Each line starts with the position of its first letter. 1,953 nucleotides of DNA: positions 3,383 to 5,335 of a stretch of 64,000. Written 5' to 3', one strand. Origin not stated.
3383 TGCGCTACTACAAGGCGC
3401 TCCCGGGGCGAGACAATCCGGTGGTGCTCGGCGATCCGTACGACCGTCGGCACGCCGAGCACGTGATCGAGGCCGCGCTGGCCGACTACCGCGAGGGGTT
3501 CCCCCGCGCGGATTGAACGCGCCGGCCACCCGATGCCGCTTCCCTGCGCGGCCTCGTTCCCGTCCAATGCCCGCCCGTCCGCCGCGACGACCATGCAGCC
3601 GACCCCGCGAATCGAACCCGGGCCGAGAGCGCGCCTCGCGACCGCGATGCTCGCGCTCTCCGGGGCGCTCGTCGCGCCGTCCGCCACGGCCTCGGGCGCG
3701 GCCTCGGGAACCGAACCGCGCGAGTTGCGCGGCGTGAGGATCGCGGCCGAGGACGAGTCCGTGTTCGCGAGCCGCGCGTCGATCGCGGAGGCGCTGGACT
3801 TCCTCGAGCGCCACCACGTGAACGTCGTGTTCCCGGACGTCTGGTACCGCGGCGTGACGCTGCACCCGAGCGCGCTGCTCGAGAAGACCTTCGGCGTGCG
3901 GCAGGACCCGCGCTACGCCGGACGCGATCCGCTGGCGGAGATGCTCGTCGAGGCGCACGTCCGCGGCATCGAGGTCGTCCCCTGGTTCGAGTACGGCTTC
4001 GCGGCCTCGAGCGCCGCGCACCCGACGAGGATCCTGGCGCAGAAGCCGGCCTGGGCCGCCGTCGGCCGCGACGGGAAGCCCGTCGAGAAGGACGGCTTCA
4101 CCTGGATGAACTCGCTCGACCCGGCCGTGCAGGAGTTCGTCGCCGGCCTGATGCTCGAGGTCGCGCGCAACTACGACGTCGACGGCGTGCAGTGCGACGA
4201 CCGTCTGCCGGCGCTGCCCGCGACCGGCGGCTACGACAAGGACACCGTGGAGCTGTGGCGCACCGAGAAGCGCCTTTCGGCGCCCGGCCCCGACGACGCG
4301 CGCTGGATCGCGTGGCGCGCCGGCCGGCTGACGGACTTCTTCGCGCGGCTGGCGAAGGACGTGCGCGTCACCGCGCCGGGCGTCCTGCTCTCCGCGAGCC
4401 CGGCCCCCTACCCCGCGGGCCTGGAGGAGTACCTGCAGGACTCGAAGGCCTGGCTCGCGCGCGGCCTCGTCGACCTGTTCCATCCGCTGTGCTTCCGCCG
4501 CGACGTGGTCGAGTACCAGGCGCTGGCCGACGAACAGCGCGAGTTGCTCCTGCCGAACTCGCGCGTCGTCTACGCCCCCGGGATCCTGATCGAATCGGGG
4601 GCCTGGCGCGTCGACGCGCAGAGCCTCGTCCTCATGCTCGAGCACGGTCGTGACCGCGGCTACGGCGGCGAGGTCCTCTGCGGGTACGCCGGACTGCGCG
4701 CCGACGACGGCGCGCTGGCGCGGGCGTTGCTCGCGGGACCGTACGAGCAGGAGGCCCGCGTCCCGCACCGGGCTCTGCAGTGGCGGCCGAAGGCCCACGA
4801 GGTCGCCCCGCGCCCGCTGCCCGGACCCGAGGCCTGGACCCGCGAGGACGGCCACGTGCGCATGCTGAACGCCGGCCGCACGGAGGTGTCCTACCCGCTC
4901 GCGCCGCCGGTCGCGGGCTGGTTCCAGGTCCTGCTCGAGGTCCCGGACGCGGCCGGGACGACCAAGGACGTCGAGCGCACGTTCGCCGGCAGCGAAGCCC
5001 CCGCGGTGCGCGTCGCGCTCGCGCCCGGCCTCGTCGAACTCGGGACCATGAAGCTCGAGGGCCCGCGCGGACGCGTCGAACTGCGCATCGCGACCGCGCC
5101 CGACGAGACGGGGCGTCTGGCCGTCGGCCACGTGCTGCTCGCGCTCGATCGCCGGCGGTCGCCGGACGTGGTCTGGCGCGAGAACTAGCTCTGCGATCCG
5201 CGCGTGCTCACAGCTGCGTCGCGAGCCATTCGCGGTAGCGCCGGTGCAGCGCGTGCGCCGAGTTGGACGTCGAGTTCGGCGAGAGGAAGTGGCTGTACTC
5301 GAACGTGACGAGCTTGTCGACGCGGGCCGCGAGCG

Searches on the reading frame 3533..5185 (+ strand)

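Call 57: search_protein_families(library=pfam, proteins=[window:3533-5185:+], max_evalue=0.001)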
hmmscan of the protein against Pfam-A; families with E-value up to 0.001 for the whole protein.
window:3533-5185:+ (551 aa): 2 families
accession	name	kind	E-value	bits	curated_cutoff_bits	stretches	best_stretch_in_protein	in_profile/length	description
PF02638.21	GHL10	-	1.8e-47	162.4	27.9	1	64-341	1-285/311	Glycosyl hydrolase-like 10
PF14871.12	GHL6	-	2.7e-06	28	35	1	107-222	26-131/132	Hypothetical glycosyl hydrolase 6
